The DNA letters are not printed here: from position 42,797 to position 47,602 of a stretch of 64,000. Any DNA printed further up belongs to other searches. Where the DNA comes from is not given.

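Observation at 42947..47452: Giant Ser/Thr-kinase - NB-ARC (STAND) - TPR protein: candidate novel conflict/defence or signalling system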

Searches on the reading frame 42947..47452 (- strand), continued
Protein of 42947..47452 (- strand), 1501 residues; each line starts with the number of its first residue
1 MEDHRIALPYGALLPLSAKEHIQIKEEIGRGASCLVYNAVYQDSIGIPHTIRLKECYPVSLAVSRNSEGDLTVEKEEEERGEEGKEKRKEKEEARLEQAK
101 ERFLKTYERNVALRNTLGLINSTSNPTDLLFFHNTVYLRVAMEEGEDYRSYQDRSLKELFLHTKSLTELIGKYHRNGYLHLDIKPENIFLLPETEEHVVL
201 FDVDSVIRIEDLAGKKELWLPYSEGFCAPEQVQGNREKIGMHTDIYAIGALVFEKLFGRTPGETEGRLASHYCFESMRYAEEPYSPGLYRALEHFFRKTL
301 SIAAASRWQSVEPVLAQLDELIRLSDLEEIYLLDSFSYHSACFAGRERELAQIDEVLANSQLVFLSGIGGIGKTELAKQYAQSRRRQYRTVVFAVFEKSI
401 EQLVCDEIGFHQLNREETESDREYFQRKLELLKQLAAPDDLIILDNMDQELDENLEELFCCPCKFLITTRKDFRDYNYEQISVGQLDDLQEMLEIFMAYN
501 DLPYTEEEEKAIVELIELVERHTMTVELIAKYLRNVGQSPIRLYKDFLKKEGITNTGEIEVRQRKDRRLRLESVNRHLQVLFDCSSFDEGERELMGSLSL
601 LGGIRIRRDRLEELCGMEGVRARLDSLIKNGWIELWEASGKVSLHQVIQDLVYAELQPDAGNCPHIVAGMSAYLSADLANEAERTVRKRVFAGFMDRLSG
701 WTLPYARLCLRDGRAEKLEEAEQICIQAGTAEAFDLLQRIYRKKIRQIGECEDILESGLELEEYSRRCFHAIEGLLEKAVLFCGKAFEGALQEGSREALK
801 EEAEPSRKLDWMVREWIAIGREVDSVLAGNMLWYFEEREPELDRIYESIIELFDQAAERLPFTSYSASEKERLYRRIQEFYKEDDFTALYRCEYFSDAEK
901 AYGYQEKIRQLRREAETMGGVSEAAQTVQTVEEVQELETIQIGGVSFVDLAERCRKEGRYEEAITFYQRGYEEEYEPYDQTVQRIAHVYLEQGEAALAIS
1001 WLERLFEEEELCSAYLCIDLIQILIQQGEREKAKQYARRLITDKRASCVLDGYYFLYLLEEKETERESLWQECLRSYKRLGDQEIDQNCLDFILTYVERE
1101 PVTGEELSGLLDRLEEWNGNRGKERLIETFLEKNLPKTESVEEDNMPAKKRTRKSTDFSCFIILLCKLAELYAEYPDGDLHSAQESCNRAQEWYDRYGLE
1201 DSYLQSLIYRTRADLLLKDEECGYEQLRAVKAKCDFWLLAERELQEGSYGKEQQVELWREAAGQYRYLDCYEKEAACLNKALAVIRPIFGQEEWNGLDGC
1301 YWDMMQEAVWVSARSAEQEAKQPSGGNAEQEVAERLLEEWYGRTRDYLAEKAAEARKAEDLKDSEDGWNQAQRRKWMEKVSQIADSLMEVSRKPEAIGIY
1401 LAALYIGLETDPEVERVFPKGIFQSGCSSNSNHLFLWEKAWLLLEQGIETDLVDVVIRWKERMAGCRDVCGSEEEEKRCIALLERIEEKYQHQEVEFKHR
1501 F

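Call 63: search_dna_similar(query=window:42947-47452:-, collection=phages, mode=protein, max_rows=10)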
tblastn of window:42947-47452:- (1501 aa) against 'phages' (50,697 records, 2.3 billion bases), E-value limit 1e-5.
Records with a match: 3; places in all: 3; records where one place covers at least 80% of the query: 0.
Best place of each record, by identity: <60% 3.
By first word of the organism name: Bacteriophage 3.
By host as written in the record: - 3.
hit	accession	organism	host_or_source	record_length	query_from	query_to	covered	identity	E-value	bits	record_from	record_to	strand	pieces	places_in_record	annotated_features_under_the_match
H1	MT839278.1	Bacteriophage sp.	human fecal samples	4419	343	663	21%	26.9%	5e-10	71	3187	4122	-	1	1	record has no annotation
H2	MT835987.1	Bacteriophage sp.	human fecal samples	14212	174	331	11%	26.8%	1e-7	63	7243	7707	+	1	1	record has no annotation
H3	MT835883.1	Bacteriophage sp.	human fecal samples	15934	174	319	10%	28.9%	2e-6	59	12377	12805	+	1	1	record has no annotation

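Call 64: search_dna_similar(query=window:42947-47452:-, collection=plasmids, mode=protein, max_rows=10)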
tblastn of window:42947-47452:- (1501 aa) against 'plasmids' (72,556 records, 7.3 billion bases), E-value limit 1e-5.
Records with a match: 108; places in all: 114; records where one place covers at least 80% of the query: 0.
Best place of each record, by identity: <60% 108.
By first word of the organism name: Rhizobium 44; Paraburkholderia 9; Nostoc 6; Leptolyngbya 6; Rhodococcus 4; Microvirga 4; Cronobacter 3; Cupriavidus 3; Deinococcus 3; Ruminococcus 2; and 19 more.
By predicted mobility (MOB-suite, as given by PLSDB): non-mobilizable 63; conjugative 30; mobilizable 15.
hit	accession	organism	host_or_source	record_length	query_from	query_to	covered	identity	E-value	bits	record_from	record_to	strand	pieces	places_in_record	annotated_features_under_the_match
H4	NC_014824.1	Ruminococcus albus 7 = DSM 20455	-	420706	103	586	32%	27.3%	2e-44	185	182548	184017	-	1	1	NB-ARC domain-containing protein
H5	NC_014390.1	Butyrivibrio proteoclasticus B316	-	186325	133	569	29%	28.6%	3e-30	139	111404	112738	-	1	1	hypothetical protein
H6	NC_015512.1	Haliscomenobacter hydrossis DSM 1100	activated sludge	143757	309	670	24%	25.2%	4e-12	79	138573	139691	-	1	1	tetratricopeptide repeat protein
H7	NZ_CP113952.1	Rhodococcus sp. JS3073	culture,soil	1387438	170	473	20%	27.9%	6e-12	79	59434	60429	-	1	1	record has no annotation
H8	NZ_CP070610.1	Rhodococcus koreensis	cell culture,rhizosphere of apple ...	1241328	174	472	20%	27.6%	2e-12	81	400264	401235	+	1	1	record has no annotation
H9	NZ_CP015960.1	Paraburkholderia caribensis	Mimosa,single cell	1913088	163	502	23%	23.5%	2e-7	64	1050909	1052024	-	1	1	none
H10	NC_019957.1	Mycobacterium sp. JS623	-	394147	174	471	20%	26.3%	6e-7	62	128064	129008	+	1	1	protein kinase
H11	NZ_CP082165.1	Bradyrhizobium sp. 186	Acmispon strigosus,cell culture,root ...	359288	123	422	20%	25.7%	4e-8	66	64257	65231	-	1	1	trifunctional serine/threonine-protein kinase/ATP-binding ...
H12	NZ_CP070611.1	Rhodococcus koreensis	cell culture,rhizosphere of apple ...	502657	174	473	20%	25.4%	1e-7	65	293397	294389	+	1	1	protein kinase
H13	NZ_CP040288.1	Nostoc sp. C057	Phaeoceros,pure culture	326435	155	443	19%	26.1%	1e-7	65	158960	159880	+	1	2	none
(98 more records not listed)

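Call 79: search_protein_families(library=ncbifam, proteins=[L005:6331-8004:+, L005:5843-6328:+, L001:13863-15515:+, L001:12398-13378:+], max_evalue=0.001)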
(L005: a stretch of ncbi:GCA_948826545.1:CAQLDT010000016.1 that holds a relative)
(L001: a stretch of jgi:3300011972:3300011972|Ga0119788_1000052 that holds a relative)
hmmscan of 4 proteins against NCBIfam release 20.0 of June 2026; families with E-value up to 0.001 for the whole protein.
L005:6331-8004:+ (557 aa): 9 families
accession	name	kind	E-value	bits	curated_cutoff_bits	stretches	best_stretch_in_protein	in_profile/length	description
NF005497.0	PRK07111.1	equivalog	6.9e-126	421.5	764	2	114-547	301-744/746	anaerobic ribonucleoside triphosphate reductase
TIGR02487.1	NrdD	equivalog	5.8e-110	368.5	326.35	2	133-544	170-579/581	anaerobic ribonucleoside-triphosphate reductase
NF011292.0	PRK14704.1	equivalog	1.4e-99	334.4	736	1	126-546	186-617/618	anaerobic ribonucleoside triphosphate reductase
NF006732.0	PRK09263.1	equivalog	9.7e-84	282.1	657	1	107-549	254-708/712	anaerobic ribonucleoside-triphosphate reductase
NF006126.0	PRK08270.1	equivalog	4.6e-43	147.4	548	2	165-545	312-680/684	ribonucleoside triphosphate reductase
NF006127.0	PRK08271.1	equivalog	3.3e-25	88.6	545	1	251-547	347-628/631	anaerobic ribonucleoside-triphosphate reductase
TIGR02827.1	RNR_anaer_Bdell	equivalog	1.7e-20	73.1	568.3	1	252-543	319-594/596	anaerobic ribonucleoside-triphosphate reductase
NF006358.0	PRK08579.1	equivalog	5.8e-19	67.7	585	1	257-545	333-621/624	anaerobic ribonucleoside triphosphate reductase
TIGR04040.1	glycyl_YjjI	hypoth_equivalog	0.00015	20.4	498.3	1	203-526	191-481/497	YjjI family glycine radical enzyme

L005:5843-6328:+ (161 aa): 22 families
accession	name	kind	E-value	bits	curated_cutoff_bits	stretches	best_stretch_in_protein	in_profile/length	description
TIGR02491.1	NrdG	equivalog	2e-26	92.7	126.1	1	13-143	9-151/154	anaerobic ribonucleoside-triphosphate reductase activating protein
NF008335.0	PRK11121.1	equivalog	8.9e-20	71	199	1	16-144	13-152/154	anaerobic ribonucleoside-triphosphate reductase-activating protein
TIGR02493.1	PFLA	equivalog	7.7e-17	61.4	231.75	1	13-116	9-117/235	pyruvate formate-lyase-activating protein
TIGR02826.1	RNR_activ_nrdG3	equivalog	1.5e-15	57.3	151.7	1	24-148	20-141/148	anaerobic ribonucleoside-triphosphate reductase activating protein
TIGR02494.1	PFLE_PFLC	subfamily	5.5e-14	52.1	174.35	2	13-57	8-52/293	glycyl-radical enzyme activating protein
NF043069.1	T4HPD_activ_SAM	equivalog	5.3e-13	49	425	1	12-63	10-63/299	trans-4-hydroxy-L-proline dehydratase activase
TIGR02495.1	NrdG2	equivalog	2.6e-12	46.5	131.15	1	7-113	3-110/193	anaerobic ribonucleoside-triphosphate reductase activating protein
TIGR04041.1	activase_YjjW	hypoth_equivalog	5.4e-12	45.7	250.2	1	10-41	8-39/276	YjjW family glycine radical enzyme activase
NF008356.0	PRK11145.1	equivalog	1.3e-11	44.3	375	1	15-101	16-107/246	pyruvate formate lyase 1-activating protein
NF048010.1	SfplDhtActHpsHDes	equivalog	9.5e-10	37.8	430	1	13-59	15-61/298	(2S)-3-sulfopropanediol dehydratase activating enzyme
NF033719.1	ind_deCO2_activ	equivalog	1.2e-09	38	425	1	13-59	10-56/302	indoleacetate decarboxylase activase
NF048008.1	SfplDhtActHpfHKleb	equivalog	4.1e-09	36.2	500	1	14-41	10-37/308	(2S)-3-sulfopropanediol dehydratase activating enzyme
TIGR04395.1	cutC_activ_rSAM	equivalog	8e-09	35.2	360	1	14-55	15-56/309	choline TMA-lyase-activating enzyme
TIGR04003.1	rSAM_BssD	equivalog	8.8e-09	34.9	496.45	1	13-45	10-42/314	[benzylsuccinate synthase]-activating enzyme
NF033717.2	HPDL_rSAM_activ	equivalog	2.2e-08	33.7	420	1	13-63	13-61/311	4-hydroxyphenylacetate decarboxylase activase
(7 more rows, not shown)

L001:13863-15515:+ (550 aa): 9 families
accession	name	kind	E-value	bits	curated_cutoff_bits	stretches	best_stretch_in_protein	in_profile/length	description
NF005497.0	PRK07111.1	equivalog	5e-131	438.5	764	2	132-549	317-744/746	anaerobic ribonucleoside triphosphate reductase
TIGR02487.1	NrdD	equivalog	9.8e-111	371.1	326.35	2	135-548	169-581/581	anaerobic ribonucleoside-triphosphate reductase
NF011292.0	PRK14704.1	equivalog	3.5e-99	333.1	736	2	137-548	196-617/618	anaerobic ribonucleoside triphosphate reductase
NF006732.0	PRK09263.1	equivalog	6.5e-85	286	657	2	99-549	252-706/712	anaerobic ribonucleoside-triphosphate reductase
NF006126.0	PRK08270.1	equivalog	2.1e-45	155.2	548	2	165-546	310-679/684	ribonucleoside triphosphate reductase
NF006127.0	PRK08271.1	equivalog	3.3e-25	88.6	545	1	254-540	348-618/631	anaerobic ribonucleoside-triphosphate reductase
TIGR02827.1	RNR_anaer_Bdell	equivalog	2.5e-21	75.9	568.3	1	254-542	319-591/596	anaerobic ribonucleoside-triphosphate reductase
NF006358.0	PRK08579.1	equivalog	2.5e-18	65.6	585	1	259-545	333-619/624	anaerobic ribonucleoside triphosphate reductase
NF005304.0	PRK06835.1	equivalog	0.00073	18.7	215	0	481-525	88-130/330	ATP-binding protein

L001:12398-13378:+ (326 aa): 1 family
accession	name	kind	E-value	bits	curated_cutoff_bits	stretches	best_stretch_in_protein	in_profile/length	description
NF047741.1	antiphage_MADS6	equivalog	0.00068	18.3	460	1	122-163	32-74/612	methylation-associated defense system protein kinase MAD6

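Call 80: search_protein_families(library=phrogs, proteins=[window:42947-47452:-], max_evalue=0.01)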
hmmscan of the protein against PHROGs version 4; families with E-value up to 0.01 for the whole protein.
window:42947-47452:- (1501 aa): 1 family
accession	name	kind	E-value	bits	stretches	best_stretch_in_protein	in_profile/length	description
phrog_2361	-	other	1.3e-14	55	1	172-321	125-269/415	serine-threonine kinase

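Call 86: search_protein_families(library=pfam, alignment_id=A6, max_evalue=0.00001)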
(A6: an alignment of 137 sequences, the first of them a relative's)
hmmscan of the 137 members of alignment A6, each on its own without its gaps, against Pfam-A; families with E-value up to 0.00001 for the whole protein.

A. member 1, L007:166-1818:+ (550 aa): 1 family
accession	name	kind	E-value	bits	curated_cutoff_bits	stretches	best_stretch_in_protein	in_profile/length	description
PF00350.29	Dynamin_N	-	3.2e-08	34.2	27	1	22-110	67-161/168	Dynamin family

B. families by the number of members that match (of 137 scanned): 120 families (the first 25 are shown)
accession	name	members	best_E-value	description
PF04055.27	Radical_SAM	11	2.1e-24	Radical SAM superfamily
PF13353.11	Fer4_12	7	8.3e-35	4Fe-4S single cluster domain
PF09820.16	AAA-ATPase_like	5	1.9e-46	Predicted AAA-ATPase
PF08011.17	PDDEXK_9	4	7.9e-18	PD-(D/E)XK nuclease superfamily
PF01381.28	HTH_3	4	7.5e-16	Helix-turn-helix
PF12844.13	HTH_19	4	5.9e-11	Helix-turn-helix domain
PF13597.11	NRDD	3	1.8e-121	Anaerobic ribonucleoside-triphosphate reductase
PF00004.35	AAA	3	1.2e-20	ATPase family associated with various cellular activities (AAA)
PF00753.33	Lactamase_B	3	4.2e-12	Metallo-beta-lactamase superfamily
PF13560.12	HTH_31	3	7.1e-10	Helix-turn-helix domain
PF13443.12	HTH_26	3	7.8e-08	Cro/C1-type HTH DNA-binding domain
PF13310.11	Virulence_RhuM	2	9.8e-55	Virulence protein RhuM family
PF02653.21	BPD_transp_2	2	8.9e-36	Branched-chain amino acid transport system / permease component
PF00239.26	Resolvase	2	1.6e-29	Resolvase, N terminal domain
PF04970.19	LRAT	2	6.5e-21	Lecithin retinol acyltransferase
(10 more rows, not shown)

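Call 87: search_protein_families(library=padloc, alignment_id=A6, max_evalue=1e-10)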
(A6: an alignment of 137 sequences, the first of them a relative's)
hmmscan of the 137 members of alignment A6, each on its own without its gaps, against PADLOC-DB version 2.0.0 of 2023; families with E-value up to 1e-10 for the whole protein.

A. member 1, L007:166-1818:+ (550 aa): 0 families

B. families by the number of members that match (of 137 scanned): 183 families (the first 25 are shown)
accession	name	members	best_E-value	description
PDLC02903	pVip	6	6.9e-74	Viperins not associated with kinases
PDLC02904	pVip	4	1e-60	Viperins associated with kinases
PDLC02926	HTH_VI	3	1.5e-15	-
PDLC04843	PDC-S05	2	1e-85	-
PDLC04853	PDC-S05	2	6.3e-75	-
PDLC04852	PDC-S05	2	2.1e-68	-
PDLC04851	PDC-S05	2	5.3e-67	-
PDLC04868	PDC-S05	2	2.6e-59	-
PDLC04871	PDC-S05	2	2.1e-58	-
PDLC04864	PDC-S05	2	4.7e-58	-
PDLC02905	pVip-kinase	2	1.3e-33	Viperin-kinase fusion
PDLC04140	mad8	2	6.9e-24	mads_8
PDLC04105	HerA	2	5.7e-18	-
PDLC04103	HerA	2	1.3e-17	-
PDLC04232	IetA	2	8.3e-13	-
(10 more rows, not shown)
